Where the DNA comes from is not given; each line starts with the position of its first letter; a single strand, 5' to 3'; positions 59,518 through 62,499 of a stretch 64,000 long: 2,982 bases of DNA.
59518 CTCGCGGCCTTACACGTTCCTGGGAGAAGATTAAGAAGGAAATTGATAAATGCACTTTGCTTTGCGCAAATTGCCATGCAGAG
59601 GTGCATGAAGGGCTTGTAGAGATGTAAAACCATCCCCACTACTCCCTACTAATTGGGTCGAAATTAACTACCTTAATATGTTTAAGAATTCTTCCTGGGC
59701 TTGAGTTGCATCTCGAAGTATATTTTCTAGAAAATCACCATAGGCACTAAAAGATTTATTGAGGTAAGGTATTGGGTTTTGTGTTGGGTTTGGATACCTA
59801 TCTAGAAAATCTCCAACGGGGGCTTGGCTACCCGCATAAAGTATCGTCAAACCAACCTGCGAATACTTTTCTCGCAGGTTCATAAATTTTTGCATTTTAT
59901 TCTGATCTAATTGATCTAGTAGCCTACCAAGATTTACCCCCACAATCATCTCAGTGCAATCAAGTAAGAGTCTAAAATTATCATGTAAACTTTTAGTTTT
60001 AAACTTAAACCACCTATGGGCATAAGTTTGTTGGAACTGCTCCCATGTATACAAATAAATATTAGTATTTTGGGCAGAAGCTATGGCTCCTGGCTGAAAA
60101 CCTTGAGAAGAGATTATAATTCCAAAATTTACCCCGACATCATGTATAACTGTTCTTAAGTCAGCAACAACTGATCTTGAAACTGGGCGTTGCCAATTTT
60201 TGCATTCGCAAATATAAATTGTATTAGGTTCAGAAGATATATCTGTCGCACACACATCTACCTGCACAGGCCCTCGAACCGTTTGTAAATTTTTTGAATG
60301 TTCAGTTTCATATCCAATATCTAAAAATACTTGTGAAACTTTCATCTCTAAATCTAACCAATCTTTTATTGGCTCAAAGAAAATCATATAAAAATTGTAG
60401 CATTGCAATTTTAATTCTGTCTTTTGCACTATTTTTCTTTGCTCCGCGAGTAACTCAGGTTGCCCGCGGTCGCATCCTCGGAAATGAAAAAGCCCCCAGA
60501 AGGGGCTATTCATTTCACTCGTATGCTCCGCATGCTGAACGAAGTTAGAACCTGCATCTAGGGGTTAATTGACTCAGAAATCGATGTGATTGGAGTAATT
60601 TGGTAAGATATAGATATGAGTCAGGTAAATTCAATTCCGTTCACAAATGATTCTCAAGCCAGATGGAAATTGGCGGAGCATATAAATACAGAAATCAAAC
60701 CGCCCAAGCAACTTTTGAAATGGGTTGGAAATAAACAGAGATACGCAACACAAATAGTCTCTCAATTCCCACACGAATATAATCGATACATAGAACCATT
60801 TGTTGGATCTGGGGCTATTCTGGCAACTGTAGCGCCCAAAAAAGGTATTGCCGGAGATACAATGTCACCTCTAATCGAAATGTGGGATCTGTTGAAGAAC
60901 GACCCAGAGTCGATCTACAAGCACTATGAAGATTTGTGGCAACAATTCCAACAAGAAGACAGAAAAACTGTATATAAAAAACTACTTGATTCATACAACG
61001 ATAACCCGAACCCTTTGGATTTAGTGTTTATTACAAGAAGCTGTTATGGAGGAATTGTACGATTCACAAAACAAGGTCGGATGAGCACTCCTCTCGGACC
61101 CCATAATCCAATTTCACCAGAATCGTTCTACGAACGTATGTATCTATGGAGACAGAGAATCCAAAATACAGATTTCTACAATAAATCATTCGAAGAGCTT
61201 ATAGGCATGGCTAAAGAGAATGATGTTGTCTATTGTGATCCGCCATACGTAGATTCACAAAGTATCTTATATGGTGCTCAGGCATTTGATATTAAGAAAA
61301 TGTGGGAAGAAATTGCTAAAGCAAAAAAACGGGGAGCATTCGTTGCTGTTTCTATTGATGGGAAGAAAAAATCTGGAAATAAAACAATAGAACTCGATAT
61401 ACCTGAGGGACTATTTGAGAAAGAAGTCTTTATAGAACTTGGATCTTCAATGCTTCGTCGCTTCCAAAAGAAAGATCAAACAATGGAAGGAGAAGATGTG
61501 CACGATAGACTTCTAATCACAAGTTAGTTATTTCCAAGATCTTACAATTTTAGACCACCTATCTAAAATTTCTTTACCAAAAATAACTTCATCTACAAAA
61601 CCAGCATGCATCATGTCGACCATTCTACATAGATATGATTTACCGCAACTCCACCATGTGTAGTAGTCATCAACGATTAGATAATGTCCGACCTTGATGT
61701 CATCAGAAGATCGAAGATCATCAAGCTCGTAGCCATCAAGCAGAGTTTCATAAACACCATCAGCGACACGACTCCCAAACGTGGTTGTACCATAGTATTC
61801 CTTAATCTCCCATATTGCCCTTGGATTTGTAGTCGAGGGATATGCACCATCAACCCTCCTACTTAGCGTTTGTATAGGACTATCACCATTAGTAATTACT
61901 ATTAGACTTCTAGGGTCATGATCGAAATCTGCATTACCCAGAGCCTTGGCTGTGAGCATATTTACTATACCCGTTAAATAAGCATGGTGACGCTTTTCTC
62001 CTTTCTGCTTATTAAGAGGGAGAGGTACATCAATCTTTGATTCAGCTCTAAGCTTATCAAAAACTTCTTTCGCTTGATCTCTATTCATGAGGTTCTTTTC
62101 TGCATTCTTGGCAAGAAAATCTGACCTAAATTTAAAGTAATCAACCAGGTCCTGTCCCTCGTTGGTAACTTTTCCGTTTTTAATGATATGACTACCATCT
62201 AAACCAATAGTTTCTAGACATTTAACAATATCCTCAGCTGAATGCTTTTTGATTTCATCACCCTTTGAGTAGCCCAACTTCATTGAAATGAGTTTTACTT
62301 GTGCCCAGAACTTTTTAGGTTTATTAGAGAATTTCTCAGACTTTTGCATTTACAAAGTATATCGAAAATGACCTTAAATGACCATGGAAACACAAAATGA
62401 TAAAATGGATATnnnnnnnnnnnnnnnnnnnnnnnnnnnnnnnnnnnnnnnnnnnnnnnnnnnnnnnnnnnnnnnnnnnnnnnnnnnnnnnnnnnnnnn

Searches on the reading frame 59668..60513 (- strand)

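Call 43: search_protein_families(library=pfam, proteins=[window:59668-60513:-], max_evalue=0.00001)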
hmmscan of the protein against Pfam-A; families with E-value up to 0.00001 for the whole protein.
window:59668-60513:- (281 aa): 1 family
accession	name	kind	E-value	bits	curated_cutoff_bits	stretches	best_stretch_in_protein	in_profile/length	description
PF04471.18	Mrr_cat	-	1.8e-11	44.6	21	1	51-162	5-113/115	Restriction endonuclease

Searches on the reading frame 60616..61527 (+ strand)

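Call 43: search_protein_families(library=pfam, proteins=[window:60616-61527:+], max_evalue=0.00001)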
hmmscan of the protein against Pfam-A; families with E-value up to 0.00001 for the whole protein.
window:60616-61527:+ (303 aa): 1 family
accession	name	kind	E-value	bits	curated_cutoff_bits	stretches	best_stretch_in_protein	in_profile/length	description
PF02086.21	MethyltransfD12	-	7.2e-34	118.1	22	1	36-226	1-204/253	D12 class N6 adenine-specific DNA methyltransferase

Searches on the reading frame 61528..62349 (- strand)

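Call 43: search_protein_families(library=pfam, proteins=[window:61528-62349:-], max_evalue=0.00001)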
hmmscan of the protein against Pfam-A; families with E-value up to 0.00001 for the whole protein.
window:61528-62349:- (273 aa): 2 families
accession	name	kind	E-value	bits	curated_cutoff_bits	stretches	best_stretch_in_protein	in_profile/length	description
PF24736.1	DUF7687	-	1.8e-81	272.7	26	1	88-272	1-187/187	Domain of unknown function (DUF7687)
PF24739.1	DUF7690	-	1.5e-22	80.3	25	1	1-81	1-83/84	Domain of unknown function (DUF7690)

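Call 77: search_protein_families(library=ncbifam, proteins=[window:61528-62349:-], max_evalue=0.001)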
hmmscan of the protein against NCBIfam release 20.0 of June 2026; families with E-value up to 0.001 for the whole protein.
window:61528-62349:- (273 aa): 0 families
